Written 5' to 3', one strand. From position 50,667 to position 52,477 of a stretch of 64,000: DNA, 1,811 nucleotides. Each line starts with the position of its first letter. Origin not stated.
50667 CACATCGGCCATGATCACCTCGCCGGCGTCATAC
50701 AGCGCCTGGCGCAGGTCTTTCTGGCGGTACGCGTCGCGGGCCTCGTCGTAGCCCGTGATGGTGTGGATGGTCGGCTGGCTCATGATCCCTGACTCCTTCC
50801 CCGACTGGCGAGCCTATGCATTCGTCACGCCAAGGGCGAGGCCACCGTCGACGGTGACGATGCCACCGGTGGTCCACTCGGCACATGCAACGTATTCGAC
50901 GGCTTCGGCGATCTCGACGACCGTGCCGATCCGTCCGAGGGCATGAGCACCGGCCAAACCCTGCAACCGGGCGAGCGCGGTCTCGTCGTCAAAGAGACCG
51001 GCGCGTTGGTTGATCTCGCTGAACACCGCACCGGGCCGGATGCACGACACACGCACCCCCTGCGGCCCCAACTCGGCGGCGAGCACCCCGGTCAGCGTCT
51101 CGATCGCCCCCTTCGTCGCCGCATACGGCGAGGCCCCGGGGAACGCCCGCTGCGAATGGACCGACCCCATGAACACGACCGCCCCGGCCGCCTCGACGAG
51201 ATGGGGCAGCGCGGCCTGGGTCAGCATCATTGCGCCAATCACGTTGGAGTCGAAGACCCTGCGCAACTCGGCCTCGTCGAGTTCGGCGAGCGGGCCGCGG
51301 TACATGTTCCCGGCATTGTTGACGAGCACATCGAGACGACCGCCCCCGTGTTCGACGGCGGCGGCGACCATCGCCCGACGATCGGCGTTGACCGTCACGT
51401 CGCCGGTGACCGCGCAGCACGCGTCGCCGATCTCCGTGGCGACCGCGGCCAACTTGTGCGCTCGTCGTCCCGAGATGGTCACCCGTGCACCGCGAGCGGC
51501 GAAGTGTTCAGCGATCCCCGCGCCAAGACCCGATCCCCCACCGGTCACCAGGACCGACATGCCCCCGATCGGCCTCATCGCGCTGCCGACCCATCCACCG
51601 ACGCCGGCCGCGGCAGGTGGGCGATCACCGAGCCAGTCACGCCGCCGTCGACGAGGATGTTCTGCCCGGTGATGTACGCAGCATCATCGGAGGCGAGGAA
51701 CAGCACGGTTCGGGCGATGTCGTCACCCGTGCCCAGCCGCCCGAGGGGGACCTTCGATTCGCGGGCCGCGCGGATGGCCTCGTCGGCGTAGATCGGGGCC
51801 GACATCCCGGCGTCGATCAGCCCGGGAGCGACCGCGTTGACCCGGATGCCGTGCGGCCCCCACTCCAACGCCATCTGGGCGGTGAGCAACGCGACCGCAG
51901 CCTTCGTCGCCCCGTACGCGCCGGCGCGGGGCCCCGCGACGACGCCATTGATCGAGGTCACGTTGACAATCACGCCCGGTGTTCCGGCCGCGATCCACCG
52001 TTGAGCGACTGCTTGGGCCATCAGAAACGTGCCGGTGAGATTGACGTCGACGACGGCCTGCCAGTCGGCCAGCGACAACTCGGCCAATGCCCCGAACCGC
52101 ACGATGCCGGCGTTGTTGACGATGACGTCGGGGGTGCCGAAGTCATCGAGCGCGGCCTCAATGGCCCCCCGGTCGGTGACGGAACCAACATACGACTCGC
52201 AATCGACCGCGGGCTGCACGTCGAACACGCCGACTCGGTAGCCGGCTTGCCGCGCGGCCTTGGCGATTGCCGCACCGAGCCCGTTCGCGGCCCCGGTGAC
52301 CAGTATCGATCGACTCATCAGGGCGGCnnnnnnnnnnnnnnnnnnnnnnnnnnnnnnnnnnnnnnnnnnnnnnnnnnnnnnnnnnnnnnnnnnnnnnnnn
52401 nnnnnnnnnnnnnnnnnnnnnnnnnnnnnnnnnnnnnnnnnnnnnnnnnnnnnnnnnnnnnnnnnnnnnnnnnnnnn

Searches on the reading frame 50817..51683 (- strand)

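Call 46: search_protein_families(library=pfam, proteins=[window:50817-51683:-], max_evalue=0.0001)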
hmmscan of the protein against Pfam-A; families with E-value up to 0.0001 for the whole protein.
window:50817-51683:- (289 aa): 6 families
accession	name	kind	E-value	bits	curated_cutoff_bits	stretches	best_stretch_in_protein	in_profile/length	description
PF00106.31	adh_short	-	3.7e-48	164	26.6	1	44-227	3-189/195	short chain dehydrogenase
PF13561.12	adh_short_C2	-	1.7e-45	155.8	27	1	51-282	6-235/236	Enoyl-(Acyl carrier protein) reductase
PF08659.16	KR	-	2.6e-14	54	22.6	1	44-200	3-162/180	KR domain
PF23441.1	SDR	-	4.5e-13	49.6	27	1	42-283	8-256/258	SDR-like rossmann domain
PF08643.16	DUF1776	-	3.1e-06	27.3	25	1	129-219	105-198/294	Fungal family of unknown function (DUF1776)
PF01370.27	Epimerase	-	2e-05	24.5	20.9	1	44-224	1-176/240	NAD dependent epimerase/dehydratase family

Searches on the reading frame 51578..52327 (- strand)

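Call 46: search_protein_families(library=pfam, proteins=[window:51578-52327:-], max_evalue=0.0001)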
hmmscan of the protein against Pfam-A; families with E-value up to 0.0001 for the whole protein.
window:51578-52327:- (250 aa): 5 families
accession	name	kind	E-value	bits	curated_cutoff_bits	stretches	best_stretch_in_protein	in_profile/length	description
PF13561.12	adh_short_C2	-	1.4e-57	195.4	27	1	12-231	1-236/236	Enoyl-(Acyl carrier protein) reductase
PF00106.31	adh_short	-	1.8e-43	148.8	26.6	1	8-183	3-194/195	short chain dehydrogenase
PF01370.27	Epimerase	-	6.6e-09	36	20.9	1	8-157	1-161/240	NAD dependent epimerase/dehydratase family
PF08659.16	KR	-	9e-07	29.4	22.6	1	42-146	54-157/180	KR domain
PF23441.1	SDR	-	3.9e-05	23.6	27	0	101-230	123-255/258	SDR-like rossmann domain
